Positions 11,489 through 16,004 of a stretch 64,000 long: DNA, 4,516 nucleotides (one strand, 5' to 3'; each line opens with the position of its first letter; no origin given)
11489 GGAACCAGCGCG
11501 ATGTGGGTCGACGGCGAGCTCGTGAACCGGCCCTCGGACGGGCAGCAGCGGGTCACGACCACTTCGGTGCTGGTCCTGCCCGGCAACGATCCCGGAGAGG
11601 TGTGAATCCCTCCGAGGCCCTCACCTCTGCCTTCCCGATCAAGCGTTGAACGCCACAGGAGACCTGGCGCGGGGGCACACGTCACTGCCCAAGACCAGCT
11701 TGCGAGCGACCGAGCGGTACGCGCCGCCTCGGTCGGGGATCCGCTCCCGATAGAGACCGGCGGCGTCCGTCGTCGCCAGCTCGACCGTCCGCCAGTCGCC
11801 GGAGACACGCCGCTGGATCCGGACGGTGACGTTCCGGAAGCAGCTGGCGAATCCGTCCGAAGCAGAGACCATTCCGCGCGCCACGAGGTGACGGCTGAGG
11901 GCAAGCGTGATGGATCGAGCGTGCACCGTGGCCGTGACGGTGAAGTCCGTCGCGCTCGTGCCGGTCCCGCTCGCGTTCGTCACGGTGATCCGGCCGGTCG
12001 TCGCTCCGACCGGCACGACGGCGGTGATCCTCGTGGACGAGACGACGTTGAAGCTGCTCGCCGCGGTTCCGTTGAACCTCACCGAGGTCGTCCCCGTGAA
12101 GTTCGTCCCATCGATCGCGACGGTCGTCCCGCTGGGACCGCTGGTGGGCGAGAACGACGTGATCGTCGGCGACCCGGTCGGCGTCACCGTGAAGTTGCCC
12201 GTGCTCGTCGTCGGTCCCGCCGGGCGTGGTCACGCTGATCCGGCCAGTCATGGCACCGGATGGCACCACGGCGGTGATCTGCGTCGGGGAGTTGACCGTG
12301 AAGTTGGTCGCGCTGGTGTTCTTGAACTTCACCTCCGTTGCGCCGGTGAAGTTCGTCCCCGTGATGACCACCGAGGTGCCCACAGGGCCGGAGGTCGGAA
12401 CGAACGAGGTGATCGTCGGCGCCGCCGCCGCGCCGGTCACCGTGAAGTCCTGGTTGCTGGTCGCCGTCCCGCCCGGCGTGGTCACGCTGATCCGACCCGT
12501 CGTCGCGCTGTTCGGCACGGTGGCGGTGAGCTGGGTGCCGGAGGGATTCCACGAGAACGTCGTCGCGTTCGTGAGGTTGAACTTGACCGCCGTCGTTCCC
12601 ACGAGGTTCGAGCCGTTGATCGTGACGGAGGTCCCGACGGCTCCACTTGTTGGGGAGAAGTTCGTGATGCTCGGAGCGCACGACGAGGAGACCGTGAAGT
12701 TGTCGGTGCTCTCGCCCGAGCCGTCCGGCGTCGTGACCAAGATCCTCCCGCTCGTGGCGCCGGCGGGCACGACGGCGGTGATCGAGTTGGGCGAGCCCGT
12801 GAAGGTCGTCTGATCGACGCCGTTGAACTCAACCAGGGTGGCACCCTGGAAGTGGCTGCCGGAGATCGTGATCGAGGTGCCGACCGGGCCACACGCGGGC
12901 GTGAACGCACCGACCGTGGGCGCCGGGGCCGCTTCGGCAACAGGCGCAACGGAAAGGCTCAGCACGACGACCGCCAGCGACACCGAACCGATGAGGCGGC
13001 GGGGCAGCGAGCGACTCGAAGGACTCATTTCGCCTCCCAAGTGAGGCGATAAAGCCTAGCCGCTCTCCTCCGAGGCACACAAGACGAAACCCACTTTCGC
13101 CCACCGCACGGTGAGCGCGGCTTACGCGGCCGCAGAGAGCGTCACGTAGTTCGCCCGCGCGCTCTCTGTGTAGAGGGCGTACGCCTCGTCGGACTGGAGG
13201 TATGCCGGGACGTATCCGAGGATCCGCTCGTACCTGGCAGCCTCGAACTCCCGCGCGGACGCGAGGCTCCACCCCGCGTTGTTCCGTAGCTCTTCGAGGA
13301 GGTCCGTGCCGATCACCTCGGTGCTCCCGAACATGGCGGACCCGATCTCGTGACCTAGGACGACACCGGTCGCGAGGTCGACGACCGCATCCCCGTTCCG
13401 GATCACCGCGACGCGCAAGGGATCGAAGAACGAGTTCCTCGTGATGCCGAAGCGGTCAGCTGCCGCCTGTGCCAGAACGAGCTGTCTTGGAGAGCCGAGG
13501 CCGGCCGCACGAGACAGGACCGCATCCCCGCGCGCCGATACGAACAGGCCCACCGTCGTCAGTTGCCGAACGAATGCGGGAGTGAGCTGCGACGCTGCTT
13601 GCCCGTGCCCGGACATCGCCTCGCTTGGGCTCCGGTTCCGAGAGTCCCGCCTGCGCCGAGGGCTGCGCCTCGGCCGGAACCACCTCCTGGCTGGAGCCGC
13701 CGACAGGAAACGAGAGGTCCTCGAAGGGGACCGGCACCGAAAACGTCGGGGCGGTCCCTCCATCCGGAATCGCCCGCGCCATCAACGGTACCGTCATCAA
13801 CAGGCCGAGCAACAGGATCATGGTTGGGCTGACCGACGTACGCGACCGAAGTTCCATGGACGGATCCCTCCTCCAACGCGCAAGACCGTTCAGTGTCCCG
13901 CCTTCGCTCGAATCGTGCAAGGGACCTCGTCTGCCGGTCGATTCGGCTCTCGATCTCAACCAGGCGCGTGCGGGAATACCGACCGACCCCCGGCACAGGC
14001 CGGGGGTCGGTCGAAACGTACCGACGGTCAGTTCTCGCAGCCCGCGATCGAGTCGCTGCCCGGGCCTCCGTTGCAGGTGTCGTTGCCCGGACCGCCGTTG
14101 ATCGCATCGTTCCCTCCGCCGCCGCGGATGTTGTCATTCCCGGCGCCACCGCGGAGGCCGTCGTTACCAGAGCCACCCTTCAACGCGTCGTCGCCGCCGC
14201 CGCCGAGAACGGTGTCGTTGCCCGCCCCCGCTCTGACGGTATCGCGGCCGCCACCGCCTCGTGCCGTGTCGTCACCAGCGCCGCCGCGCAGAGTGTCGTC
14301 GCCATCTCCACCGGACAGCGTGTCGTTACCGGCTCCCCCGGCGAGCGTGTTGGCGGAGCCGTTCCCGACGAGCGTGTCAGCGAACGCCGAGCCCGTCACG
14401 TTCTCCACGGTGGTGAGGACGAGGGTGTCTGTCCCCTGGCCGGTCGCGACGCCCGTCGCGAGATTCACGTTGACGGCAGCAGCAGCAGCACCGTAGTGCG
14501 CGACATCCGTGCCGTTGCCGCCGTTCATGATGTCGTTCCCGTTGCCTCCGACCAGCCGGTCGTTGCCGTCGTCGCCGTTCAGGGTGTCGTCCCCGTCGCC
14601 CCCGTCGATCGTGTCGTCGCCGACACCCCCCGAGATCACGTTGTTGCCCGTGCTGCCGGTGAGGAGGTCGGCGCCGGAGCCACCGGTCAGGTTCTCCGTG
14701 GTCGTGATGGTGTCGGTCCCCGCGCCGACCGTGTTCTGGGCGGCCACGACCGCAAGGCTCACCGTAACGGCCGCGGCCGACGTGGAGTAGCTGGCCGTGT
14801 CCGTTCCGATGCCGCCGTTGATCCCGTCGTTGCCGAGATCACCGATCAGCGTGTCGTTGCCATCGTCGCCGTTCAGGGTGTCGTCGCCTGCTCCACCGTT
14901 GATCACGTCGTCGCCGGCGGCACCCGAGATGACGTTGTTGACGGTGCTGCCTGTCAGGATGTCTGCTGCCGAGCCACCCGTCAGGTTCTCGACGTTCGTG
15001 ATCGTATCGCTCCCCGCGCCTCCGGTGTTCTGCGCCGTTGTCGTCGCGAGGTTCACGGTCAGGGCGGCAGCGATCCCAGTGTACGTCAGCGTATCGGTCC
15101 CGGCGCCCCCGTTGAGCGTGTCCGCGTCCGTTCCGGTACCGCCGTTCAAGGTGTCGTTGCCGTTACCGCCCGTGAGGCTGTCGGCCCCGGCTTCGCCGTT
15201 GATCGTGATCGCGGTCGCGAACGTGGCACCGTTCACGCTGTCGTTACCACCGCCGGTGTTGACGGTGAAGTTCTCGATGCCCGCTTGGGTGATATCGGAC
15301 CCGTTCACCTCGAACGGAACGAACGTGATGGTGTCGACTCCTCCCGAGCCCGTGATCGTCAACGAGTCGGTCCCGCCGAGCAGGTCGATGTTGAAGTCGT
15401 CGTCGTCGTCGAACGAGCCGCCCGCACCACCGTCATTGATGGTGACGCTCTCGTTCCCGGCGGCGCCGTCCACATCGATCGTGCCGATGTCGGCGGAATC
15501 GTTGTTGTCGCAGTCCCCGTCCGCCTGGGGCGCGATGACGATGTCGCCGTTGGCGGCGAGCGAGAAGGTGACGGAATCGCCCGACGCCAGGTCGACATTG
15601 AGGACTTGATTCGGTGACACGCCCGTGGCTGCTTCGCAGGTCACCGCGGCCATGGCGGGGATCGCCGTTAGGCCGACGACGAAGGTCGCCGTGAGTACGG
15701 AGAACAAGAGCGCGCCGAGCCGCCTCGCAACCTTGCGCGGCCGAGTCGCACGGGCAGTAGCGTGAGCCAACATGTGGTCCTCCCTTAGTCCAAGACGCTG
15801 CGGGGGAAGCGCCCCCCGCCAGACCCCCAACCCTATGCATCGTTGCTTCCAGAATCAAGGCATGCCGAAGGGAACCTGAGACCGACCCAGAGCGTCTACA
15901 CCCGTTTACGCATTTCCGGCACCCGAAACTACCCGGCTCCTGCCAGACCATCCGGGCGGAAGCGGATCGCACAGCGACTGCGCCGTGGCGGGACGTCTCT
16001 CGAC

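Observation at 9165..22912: Dense block of secreted/surface genes with its own embedded ECF sigma fusion: candidate envelope-remodelling or Ca-binding surface-layer island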

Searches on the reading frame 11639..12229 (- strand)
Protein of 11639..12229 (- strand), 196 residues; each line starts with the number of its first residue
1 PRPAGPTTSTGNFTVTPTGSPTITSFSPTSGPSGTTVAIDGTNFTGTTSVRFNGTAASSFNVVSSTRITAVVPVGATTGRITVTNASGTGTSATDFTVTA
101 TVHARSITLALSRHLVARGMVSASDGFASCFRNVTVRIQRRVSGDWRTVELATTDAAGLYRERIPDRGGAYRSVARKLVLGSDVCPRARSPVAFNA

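Call 6: search_protein_families(library=pfam, proteins=[window:11639-12229:-], max_evalue=0.01)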
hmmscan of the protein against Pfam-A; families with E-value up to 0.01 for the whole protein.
window:11639-12229:- (196 aa): 1 family
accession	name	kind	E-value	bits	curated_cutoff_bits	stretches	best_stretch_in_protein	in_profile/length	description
PF01833.30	TIG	-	1.6e-12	47.7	20.9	1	21-97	1-83/84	IPT/TIG domain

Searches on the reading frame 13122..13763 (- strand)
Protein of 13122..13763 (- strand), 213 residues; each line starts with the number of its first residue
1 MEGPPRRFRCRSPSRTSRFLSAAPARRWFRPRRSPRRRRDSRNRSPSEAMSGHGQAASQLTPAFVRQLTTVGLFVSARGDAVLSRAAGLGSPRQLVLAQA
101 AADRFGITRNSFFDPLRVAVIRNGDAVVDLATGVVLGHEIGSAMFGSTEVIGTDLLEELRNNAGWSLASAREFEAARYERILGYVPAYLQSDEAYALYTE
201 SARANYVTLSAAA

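Call 6: search_protein_families(library=pfam, proteins=[window:13122-13763:-], max_evalue=0.01)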
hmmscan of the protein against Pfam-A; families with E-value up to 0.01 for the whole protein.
window:13122-13763:- (213 aa): 0 families

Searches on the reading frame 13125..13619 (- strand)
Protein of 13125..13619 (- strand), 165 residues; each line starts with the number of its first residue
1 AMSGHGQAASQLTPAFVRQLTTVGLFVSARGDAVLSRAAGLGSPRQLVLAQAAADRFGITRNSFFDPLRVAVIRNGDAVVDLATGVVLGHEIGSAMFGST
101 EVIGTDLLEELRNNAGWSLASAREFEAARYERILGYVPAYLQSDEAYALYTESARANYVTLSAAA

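Call 38: search_protein_families(library=ncbifam, proteins=[window:13125-13619:-], max_evalue=0.001)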
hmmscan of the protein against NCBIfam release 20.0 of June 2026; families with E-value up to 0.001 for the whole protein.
seq(165 aa): 0 families

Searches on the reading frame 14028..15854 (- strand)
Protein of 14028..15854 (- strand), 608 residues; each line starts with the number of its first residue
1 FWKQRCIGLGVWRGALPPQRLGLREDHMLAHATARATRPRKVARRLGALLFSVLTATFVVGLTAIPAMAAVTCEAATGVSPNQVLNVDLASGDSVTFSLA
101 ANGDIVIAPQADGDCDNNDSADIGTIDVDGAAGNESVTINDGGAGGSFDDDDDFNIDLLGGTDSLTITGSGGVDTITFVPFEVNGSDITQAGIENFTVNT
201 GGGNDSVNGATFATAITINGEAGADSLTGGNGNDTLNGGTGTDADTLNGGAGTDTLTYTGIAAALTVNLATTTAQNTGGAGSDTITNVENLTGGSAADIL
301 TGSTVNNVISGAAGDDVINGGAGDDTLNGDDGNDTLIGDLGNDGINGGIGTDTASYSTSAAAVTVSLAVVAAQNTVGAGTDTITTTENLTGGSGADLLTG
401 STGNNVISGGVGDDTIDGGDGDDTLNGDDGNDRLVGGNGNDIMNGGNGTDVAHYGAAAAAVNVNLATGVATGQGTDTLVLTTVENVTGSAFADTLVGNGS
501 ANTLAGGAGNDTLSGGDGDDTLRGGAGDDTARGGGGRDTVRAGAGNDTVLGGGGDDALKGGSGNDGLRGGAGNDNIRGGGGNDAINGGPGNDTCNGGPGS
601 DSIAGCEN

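Call 6: search_protein_families(library=pfam, proteins=[window:14028-15854:-], max_evalue=0.01)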
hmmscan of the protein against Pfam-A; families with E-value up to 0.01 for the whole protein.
window:14028-15854:- (608 aa): 1 family
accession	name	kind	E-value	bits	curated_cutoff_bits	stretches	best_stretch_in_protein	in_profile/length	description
PF00353.25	HemolysinCabind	-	1.5e-55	185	23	9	497-530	2-35/36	RTX calcium-binding nonapeptide repeat (4 copies)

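Call 38: search_protein_families(library=ncbifam, proteins=[window:14028-15773:-], max_evalue=0.001)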
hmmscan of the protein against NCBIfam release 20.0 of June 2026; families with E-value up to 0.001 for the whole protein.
window:14028-15773:- (581 aa): 8 families
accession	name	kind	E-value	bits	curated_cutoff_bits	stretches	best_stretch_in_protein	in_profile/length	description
NF033943.0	RTX_toxin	subfamily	9.2e-46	156.5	1000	3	452-574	665-797/930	RTX family hemolysin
NF046115.1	Ca_rpt_SMc04171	equivalog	2.3e-29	103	625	4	332-430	237-339/574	SMc04171 family calcium-binding repeat protein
NF035945.1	Zn_serralysin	subfamily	6.5e-28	98.1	500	3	223-310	277-368/462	serralysin family metalloprotease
NF033203.1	entero_EhxA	exception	2.2e-25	89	2000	3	458-575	713-830/997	enterohemolysin EhxA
NF053766.1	ZapA_metallo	exception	1.8e-19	70.1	940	3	261-317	330-386/483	ZapA family metalloprotease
NF051884.1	ProteaseSapA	equivalog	8.9e-15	54.4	1200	2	224-299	280-359/644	protease SapA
NF050046.1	PueAB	exception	1.1e-14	53.8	670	2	274-340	367-430/616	polyurethane esterase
NF052454.1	BtaGlycanEglC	equivalog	7.6e-11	41.6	700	2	259-315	89-145/459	endo-1,3-1,4-beta-glycanase EglC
